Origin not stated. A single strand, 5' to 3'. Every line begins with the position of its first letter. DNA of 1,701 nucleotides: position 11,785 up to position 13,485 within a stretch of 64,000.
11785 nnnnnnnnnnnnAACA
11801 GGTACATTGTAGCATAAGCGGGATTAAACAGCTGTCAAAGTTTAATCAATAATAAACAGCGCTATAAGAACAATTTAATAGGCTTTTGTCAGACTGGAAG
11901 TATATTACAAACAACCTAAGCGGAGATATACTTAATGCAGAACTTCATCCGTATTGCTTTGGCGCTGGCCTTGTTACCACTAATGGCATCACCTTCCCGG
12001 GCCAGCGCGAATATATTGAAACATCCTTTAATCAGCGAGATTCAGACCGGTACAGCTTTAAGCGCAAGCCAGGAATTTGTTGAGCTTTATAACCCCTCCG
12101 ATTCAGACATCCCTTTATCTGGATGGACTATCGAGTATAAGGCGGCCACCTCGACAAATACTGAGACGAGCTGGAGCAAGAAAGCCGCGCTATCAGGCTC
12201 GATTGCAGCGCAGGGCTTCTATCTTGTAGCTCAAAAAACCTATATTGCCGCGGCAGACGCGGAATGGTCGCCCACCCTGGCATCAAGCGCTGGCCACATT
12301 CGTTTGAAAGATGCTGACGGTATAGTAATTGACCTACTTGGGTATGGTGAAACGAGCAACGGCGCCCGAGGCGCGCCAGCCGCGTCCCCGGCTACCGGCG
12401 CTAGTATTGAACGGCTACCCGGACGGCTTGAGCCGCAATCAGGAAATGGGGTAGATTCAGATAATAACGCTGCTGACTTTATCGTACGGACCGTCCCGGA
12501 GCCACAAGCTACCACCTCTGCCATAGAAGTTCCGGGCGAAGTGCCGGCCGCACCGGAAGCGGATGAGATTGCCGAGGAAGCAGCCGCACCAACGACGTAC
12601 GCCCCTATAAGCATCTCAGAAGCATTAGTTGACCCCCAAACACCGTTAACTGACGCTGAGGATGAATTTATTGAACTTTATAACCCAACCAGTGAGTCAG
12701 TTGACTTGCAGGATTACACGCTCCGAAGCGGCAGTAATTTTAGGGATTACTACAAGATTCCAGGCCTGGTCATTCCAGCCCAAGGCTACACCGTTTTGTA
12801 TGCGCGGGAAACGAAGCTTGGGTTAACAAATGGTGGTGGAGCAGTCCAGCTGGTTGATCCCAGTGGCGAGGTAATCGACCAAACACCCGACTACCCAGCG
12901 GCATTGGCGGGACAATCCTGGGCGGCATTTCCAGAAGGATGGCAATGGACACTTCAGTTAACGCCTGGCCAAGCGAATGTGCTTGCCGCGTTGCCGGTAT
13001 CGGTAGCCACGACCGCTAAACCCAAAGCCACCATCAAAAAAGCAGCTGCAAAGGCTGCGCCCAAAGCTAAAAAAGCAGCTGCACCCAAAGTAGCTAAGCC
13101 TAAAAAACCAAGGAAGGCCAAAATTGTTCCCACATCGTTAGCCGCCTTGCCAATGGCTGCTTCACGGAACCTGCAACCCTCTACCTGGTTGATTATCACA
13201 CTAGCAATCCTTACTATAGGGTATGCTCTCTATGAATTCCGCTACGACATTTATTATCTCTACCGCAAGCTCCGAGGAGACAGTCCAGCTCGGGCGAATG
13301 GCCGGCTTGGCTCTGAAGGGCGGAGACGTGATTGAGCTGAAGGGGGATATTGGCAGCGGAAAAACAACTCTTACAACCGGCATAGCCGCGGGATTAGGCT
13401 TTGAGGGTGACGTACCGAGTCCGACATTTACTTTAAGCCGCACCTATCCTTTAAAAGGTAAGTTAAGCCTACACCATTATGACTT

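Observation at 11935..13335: Surface protein with tandem lamin-tail domains and a histone-H1-like lysine-rich tail next to the pilus locus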

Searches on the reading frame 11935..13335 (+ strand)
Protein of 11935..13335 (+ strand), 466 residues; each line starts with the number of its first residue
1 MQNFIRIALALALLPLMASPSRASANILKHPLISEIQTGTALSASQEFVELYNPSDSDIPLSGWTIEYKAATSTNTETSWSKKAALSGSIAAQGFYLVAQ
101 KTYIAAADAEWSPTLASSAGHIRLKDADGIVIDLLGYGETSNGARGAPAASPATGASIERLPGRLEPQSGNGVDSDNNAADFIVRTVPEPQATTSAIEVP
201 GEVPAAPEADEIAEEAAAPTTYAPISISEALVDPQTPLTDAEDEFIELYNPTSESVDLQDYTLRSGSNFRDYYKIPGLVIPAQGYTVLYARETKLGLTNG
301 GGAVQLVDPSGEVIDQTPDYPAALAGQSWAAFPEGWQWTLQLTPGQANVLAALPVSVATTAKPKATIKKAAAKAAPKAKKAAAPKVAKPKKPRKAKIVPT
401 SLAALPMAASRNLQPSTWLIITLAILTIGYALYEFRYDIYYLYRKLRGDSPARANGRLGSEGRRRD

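Call 3: search_protein_families(library=pfam, proteins=[window:11935-13335:+], max_evalue=1)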
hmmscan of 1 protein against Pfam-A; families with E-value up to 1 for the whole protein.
window:11935-13335:+ (466 aa): 3 families
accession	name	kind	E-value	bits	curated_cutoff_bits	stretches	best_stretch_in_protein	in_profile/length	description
PF00932.25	LTD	-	2.2e-32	112.1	34.3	2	220-316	3-104/109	Lamin Tail Domain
PF15060.11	PPDFL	-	0.034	14.8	27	1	291-385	17-106/110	Differentiation and proliferation regulator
PF11458.13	Mistic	-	0.14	12.6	26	0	46-69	17-36/74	Membrane-integrating protein Mistic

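Call 4: search_protein_families(library=ncbifam, proteins=[window:11935-13335:+], max_evalue=1)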
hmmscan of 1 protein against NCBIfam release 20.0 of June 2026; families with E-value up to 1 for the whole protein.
window:11935-13335:+ (466 aa): 2 families
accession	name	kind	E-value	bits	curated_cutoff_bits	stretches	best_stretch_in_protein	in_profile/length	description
NF033680.1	exonuc_ExeM-GG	exception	2e-05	22.8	1300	1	11-110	10-103/884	extracellular exonuclease ExeM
NF011492.0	PRK14900.1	equivalog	0.11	10.3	1783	1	360-393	975-1027/1044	valine--tRNA ligase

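Call 8: find_homologous_proteins(query=window:11935-13335:+, max_evalue=0.00001)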
Query window:11935-13335:+ (466 aa): 133 proteins with E <= 0.00001 among 8000 candidates; the best 120 are listed.
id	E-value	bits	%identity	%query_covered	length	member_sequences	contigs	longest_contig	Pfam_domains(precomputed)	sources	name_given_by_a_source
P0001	0.0e+0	1009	100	100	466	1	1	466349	PF00932.26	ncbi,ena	-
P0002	3.7e-189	647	63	100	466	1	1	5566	PF00932.26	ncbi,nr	ncbi:MAG TPA: lamin tail domain-containing protein [Candidatus Polarisedimenticolaceae bacterium]|nr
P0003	8.8e-174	597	63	97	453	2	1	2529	PF00932.26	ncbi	ncbi:MAG TPA: lamin tail domain-containing protein [Candidatus Saccharimonadia bacterium]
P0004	6.2e-152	525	53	100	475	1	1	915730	PF00932.26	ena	-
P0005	6.4e-152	525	55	100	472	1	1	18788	PF00932.26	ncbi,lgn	-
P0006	5.5e-149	515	53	99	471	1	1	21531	PF00932.26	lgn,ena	-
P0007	3.5e-148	512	53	100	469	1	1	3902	PF00932.26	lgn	-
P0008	4.2e-148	512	54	100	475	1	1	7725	PF00932.26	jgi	jgi:hypothetical protein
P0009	1.7e-145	504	52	100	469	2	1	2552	PF00932.26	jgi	jgi:hypothetical protein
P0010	3.0e-145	503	54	96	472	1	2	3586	PF00932.26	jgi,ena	-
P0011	5.3e-143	495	51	94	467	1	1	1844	PF00932.26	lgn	-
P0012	7.6e-143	495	53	99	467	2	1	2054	PF00932.26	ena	-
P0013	2.5e-142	493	51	95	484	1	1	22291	PF00932.26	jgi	jgi:hypothetical protein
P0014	7.5e-142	492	51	99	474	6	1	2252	PF00932.26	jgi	-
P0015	3.2e-139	483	49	100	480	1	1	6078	PF00932.26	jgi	-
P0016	7.4e-139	482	50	100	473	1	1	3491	PF00932.26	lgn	-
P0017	1.6e-138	481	49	100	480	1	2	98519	PF00932.26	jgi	jgi:hypothetical protein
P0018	1.8e-137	477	52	97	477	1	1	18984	PF00932.26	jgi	jgi:hypothetical protein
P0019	2.7e-135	470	49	100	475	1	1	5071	PF00932.26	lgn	-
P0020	3.3e-135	470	50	100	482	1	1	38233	PF00932.26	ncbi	-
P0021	4.8e-134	466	49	100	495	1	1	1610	PF00932.26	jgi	jgi:hypothetical protein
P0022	5.1e-134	466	46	100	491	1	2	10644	PF00932.26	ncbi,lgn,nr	ncbi:MAG TPA: lamin tail domain-containing protein [Candidatus Saccharimonadales bacterium]|nr:lamin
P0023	9.8e-132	458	47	100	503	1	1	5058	PF00932.26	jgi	jgi:lamin tail-like protein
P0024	3.9e-129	450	49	96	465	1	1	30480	PF00932.26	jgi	jgi:hypothetical protein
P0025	5.1e-127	443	50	91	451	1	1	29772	PF00932.26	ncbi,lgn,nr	ncbi:MAG TPA: lamin tail domain-containing protein [Candidatus Dormibacteraeota bacterium]|nr:lamin 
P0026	4.0e-126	440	49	98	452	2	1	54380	PF00932.26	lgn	-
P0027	2.6e-125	437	48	98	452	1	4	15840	PF00932.26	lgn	-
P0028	1.6e-124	435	48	99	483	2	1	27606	PF00932.26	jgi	jgi:hypothetical protein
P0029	3.7e-124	433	49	91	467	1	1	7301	PF00932.26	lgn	-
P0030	3.7e-124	433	47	97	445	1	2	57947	PF00932.26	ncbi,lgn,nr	ncbi:MAG TPA: lamin tail domain-containing protein [Candidatus Saccharimonadales bacterium]|nr:lamin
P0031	6.1e-124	433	49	99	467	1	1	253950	PF00932.26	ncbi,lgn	-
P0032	6.7e-124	432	47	98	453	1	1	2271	PF00932.26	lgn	-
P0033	1.5e-123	431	48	99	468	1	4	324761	PF00932.26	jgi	jgi:hypothetical protein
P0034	1.1e-122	428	49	96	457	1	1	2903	PF00932.26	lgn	-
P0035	3.9e-122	427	51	96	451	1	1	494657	PF00932.26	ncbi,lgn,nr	ncbi:lamin tail domain-containing protein [Patescibacteria group bacterium]|nr:MAG: lamin tail domai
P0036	1.7e-121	425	50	89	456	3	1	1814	PF00932.26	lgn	-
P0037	5.3e-121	423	47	97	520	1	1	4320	PF00932.26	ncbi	-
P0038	8.2e-121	422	46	98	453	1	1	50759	PF00932.26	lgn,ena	-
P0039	2.9e-120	420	45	96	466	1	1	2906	PF00932.26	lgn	-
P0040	5.7e-120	419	46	97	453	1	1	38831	PF00932.26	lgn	-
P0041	5.9e-120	419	46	100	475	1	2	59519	PF00932.26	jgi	jgi:hypothetical protein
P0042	2.7e-119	417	48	89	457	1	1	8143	PF00932.26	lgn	-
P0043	5.0e-119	416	50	87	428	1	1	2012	PF00932.26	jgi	jgi:hypothetical protein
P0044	1.5e-118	415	44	99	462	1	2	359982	PF00932.26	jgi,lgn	jgi:hypothetical protein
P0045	3.2e-118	414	48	92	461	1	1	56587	PF00932.26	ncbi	-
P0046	9.3e-118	412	46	94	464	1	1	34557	PF00932.26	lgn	-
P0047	5.1e-116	406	45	98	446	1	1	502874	PF00932.26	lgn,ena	-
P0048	5.7e-116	406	47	91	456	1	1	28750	PF00932.26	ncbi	-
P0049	1.2e-114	402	43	98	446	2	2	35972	PF00932.26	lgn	-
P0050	2.6e-114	401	48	92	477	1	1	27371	PF00932.26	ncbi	-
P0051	1.1e-113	399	45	100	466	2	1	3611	PF00932.26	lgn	-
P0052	1.9e-113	398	44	100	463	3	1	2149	PF00932.26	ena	-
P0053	3.8e-113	397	46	95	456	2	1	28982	PF00932.26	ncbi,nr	ncbi:lamin tail domain-containing protein [Candidatus Parcubacteria bacterium]|nr:lamin tail domain-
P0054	4.9e-113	397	44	91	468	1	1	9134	PF00932.26,PF26342.1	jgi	jgi:hypothetical protein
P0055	8.1e-113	396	43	96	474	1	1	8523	PF00932.26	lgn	-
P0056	2.3e-112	394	46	95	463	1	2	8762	PF00932.26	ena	-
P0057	1.5e-111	392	42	98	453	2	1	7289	PF00932.26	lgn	-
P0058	2.4e-111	391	45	100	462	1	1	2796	PF00932.26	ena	-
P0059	3.5e-111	391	47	94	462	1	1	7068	PF00932.26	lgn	-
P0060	3.9e-111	390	45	98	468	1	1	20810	PF00932.26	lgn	-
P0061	1.6e-110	388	41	74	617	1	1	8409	PF00932.26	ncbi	-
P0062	1.6e-110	388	38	76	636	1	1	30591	PF00932.26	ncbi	-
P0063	1.8e-110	388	46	96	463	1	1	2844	PF00932.26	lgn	-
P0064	2.5e-110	388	49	96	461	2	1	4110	PF00932.26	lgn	-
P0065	2.8e-110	388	46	96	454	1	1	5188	PF00932.26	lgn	-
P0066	6.3e-109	383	44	96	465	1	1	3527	PF00932.26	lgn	-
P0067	1.2e-108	382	44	100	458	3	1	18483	PF00932.26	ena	-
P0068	1.4e-108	382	44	99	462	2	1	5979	PF00932.26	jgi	-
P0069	1.7e-108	382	45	96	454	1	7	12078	PF00932.26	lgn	-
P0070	1.9e-108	382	48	91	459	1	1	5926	PF00932.26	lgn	-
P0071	2.5e-108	381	47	88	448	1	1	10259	PF00932.26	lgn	-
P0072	1.1e-107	379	43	91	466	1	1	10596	PF00932.26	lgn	-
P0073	1.2e-107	379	50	74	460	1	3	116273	PF00932.26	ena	-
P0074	3.5e-107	377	47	95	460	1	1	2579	PF00932.26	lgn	-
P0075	1.9e-106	375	47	91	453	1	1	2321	PF00932.26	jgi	jgi:predicted extracellular nuclease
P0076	2.5e-106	375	44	96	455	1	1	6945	PF00932.26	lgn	-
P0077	4.4e-106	374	43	100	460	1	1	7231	PF00932.26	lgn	-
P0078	1.7e-104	369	44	98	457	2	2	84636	PF00932.26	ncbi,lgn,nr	ncbi:MAG TPA: lamin tail domain-containing protein [Candidatus Saccharimonadales bacterium]|nr:lamin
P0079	6.1e-104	367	44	95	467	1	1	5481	PF00932.26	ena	-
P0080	9.5e-104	366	43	100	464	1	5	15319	PF00932.26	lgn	-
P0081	1.0e-102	363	43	95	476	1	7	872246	PF00932.26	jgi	jgi:hypothetical protein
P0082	1.3e-102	362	44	91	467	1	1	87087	PF00932.26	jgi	jgi:hypothetical protein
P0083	1.9e-102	362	42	98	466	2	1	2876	PF00932.26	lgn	-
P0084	3.3e-101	358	42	96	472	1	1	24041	PF00932.26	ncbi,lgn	-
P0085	7.4e-101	356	43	92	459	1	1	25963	PF00932.26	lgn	-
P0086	1.1e-98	349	46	93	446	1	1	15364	PF00932.26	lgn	-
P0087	1.5e-98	349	48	75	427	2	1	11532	PF00932.26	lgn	-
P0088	5.7e-98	347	44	97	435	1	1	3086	PF00932.26,PF26342.1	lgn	-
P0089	8.9e-98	346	42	98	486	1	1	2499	PF00932.26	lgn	-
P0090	3.6e-95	338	44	92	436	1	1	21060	PF00932.26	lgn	-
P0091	1.2e-88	316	41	96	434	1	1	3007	PF00932.26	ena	-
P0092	2.7e-88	315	47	73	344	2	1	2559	PF00932.26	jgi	jgi:hypothetical protein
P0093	7.0e-88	314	36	74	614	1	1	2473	PF00932.26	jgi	jgi:hypothetical protein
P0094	4.9e-81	291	50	51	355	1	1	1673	PF00932.26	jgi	jgi:hypothetical protein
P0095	9.4e-66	241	30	96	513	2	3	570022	PF00932.26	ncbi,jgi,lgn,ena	-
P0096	2.1e-65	240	36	93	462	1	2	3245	PF00932.26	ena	-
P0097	3.5e-63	232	42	69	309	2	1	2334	PF00932.26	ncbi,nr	ncbi:MAG TPA: lamin tail domain-containing protein, partial [Candidatus Babeliales bacterium]|nr:lam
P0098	7.5e-62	228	31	91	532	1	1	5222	PF00932.26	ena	-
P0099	1.7e-59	220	38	88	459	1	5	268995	PF00932.26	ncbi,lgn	-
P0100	2.8e-58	216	34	93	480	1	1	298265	PF00932.26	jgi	jgi:hypothetical protein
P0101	2.1e-56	210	33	95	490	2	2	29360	PF00932.26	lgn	-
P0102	4.3e-52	196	36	88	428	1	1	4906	PF00932.26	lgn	-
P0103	5.8e-47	179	32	93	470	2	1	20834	PF00932.26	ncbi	-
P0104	2.2e-45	174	34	77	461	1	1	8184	PF00932.26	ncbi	-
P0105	3.1e-42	163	30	90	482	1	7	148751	PF00932.26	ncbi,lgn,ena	-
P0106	1.3e-41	161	30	69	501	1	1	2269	PF00932.26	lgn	-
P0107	2.5e-41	160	31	75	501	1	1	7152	PF00932.26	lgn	-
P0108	5.2e-40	156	33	74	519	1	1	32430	PF00932.26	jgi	jgi:hypothetical protein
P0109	2.6e-38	150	30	89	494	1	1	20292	PF00932.26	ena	-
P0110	1.2e-36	145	29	100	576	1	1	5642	PF00932.26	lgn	-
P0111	3.1e-34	137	28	96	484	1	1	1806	PF00932.26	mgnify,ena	mgnify:CR=1 FL=1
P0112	7.5e-33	132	28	97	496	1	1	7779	PF00932.26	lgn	-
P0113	7.3e-32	129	42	23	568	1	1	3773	PF00932.26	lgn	-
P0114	1.7e-29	121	27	86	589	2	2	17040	PF00932.26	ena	-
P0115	2.2e-23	101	32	49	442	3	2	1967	PF00932.26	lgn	-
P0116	4.1e-22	97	35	48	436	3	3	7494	PF00932.26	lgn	-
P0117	4.2e-20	90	31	71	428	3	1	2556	PF00932.26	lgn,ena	-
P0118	1.5e-19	89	29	58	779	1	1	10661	PF00932.26,PF26342.1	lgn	-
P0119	8.5e-19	86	28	79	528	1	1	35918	PF04076.20,PF00932.26,PF01336.32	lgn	-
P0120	9.9e-18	83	26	74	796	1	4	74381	PF00932.26,PF01336.32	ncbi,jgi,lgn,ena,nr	ncbi:lamin tail domain-containing protein [Candidatus Parcubacteria bacterium]|nr:lamin tail domain-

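Call 11: find_encoding_contigs(protein=P0001, flank=10000, max_places=2)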
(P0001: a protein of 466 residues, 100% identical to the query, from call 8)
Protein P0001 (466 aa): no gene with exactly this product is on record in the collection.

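Call 12: find_encoding_contigs(protein=P0035, flank=10000, max_places=2)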
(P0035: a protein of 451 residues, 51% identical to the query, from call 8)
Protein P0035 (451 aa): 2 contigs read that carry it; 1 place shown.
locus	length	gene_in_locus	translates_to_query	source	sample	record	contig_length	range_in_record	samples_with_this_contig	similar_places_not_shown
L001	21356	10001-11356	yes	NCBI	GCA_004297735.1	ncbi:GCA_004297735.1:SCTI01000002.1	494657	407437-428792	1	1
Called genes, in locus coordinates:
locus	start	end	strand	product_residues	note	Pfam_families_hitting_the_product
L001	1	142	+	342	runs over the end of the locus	PF05496:RuvB_N, PF13191:AAA_16 (faint), PF00004:AAA, PF07728:AAA_5, PF17864:AAA_lid_4, PF05491:WHD_RuvB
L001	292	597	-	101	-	-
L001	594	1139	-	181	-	PF04350:PilO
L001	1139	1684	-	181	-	-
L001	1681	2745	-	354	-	PF11104:PilM_2, PF06723:MreB_Mbl (faint), PF14450:FtsA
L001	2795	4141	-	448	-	-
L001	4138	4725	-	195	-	PF07963:N_methyl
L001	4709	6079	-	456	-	PF17802:SpaA (faint), PF13620:CarboxypepD_reg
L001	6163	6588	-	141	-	PF07963:N_methyl, PF08334:T2SSG (faint), PF22434:PilW_C (faint)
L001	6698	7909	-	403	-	PF28597:T2SSF_N, PF00482:T2SSF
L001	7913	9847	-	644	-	PF05157:MshEN, PF00437:T2SSE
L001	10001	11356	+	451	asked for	PF00932:LTD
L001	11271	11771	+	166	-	PF02367:TsaE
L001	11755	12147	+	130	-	PF00814:TsaD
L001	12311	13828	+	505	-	PF12072:RNase_Y_N, PF00013:KH_1 (weak), PF22891:KH_PNO1_2nd (faint), PF08668:HDOD (faint), PF01966:HD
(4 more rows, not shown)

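Call 13: find_encoding_contigs(protein=P0081, flank=10000, max_places=2)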
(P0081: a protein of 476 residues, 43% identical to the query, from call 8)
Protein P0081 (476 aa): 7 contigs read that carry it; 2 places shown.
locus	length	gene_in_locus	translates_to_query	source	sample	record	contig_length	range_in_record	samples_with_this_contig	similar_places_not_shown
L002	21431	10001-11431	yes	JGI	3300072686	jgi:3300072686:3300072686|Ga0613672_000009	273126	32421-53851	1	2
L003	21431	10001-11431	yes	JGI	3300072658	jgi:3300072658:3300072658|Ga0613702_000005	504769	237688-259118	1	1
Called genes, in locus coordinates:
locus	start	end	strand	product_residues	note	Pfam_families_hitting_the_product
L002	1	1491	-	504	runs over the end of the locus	PF12072:RNase_Y_N, PF00013:KH_1 (weak), PF22891:KH_PNO1_2nd (faint), PF01966:HD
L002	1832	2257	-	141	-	PF07963:N_methyl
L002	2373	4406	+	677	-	PF01432:Peptidase_M3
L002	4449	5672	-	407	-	PF28597:T2SSF_N, PF00482:T2SSF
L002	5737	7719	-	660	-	PF05157:MshEN, PF00437:T2SSE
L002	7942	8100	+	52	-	-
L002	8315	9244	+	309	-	PF02729:OTCace_N, PF00185:OTCace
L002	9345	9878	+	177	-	-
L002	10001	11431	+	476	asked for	PF00932:LTD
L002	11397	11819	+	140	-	PF02367:TsaE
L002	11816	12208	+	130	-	PF00814:TsaD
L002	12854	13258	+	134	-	PF07963:N_methyl (weak)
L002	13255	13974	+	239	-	-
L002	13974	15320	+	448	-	-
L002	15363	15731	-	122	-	-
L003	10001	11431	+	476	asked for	PF00932:LTD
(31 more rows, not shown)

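Call 14: find_encoding_contigs(protein=P0095, flank=10000, max_places=1)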
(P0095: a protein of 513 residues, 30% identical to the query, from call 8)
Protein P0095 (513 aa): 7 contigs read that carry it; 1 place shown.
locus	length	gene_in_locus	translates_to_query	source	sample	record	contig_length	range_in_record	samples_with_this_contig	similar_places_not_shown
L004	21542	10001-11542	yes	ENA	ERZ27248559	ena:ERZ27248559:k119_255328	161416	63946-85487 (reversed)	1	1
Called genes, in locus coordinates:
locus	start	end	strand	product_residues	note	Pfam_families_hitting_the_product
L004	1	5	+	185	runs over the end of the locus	-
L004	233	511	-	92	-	-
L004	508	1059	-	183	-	PF04350:PilO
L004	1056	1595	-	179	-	PF05137:PilN (weak)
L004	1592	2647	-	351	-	PF11104:PilM_2, PF14450:FtsA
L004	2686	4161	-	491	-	-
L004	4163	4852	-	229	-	-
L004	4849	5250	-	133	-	-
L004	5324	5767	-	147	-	PF07963:N_methyl, PF16732:ComP_DUS (weak)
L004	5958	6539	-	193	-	-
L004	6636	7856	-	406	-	PF28597:T2SSF_N, PF00482:T2SSF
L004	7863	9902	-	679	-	PF05157:MshEN, PF00437:T2SSE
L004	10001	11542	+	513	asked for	PF00932:LTD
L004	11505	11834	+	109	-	PF02367:TsaE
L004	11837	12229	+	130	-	PF00814:TsaD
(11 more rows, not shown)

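Call 15: find_encoding_contigs(protein=P0099, flank=10000, max_places=1)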
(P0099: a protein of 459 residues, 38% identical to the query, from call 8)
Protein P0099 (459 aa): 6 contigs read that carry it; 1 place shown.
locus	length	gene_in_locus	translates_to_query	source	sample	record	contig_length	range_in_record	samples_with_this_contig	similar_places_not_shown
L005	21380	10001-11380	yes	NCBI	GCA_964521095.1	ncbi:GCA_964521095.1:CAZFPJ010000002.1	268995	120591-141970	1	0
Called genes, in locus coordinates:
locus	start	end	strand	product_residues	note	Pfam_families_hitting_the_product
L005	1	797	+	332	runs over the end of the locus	PF05673:DUF815 (faint), PF01078:Mg_chelatase (faint), PF05496:RuvB_N, PF13191:AAA_16 (faint), PF00004:AAA, PF07728:AAA_5, PF17864:AAA_lid_4, PF05491:WHD_RuvB, +1 more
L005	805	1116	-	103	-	-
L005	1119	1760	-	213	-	-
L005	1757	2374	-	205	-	-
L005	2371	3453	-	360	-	PF11104:PilM_2, PF06723:MreB_Mbl (faint), PF14450:FtsA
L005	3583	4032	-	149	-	PF07963:N_methyl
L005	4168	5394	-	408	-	PF28597:T2SSF_N, PF00482:T2SSF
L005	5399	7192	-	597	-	PF05157:MshEN, PF00437:T2SSE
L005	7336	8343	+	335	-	PF00154:RecA_N, PF08423:Rad51, PF06745:ATPase (weak), PF01637:ATPase_2 (weak), PF27531:MT3502_N (weak), PF21096:RecA_C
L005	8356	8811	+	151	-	-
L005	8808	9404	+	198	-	PF27462:RecX_N, PF21982:RecX_HTH1, PF02631:RecX_HTH2, PF21981:RecX_HTH3 (weak)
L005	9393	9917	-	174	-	-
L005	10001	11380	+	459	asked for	PF00932:LTD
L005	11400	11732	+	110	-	PF02367:TsaE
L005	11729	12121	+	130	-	PF00814:TsaD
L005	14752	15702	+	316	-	PF03372:Exo_endo_phos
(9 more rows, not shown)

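Call 16: find_encoding_contigs(protein=P0100, flank=10000, max_places=1)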
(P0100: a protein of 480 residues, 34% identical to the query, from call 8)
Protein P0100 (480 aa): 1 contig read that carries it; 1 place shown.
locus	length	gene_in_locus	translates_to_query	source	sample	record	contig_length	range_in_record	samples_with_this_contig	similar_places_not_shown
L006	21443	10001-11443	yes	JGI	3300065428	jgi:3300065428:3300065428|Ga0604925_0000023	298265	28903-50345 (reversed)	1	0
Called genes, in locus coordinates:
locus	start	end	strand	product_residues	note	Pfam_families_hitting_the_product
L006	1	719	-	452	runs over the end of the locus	-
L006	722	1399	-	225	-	PF07963:N_methyl (weak)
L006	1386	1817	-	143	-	-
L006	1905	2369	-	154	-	PF07963:N_methyl (weak)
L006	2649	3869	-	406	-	PF28597:T2SSF_N, PF00482:T2SSF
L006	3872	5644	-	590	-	PF05157:MshEN, PF00437:T2SSE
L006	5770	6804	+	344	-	PF00154:RecA_N, PF06745:ATPase (faint), PF08423:Rad51, PF13481:AAA_25 (faint), PF27531:MT3502_N (weak), PF21096:RecA_C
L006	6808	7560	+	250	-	-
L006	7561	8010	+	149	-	-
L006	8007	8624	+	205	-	PF27462:RecX_N, PF02631:RecX_HTH2 (weak)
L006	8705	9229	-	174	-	-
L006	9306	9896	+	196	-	-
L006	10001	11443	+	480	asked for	PF00932:LTD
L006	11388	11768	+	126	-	PF02367:TsaE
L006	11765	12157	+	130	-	PF00814:TsaD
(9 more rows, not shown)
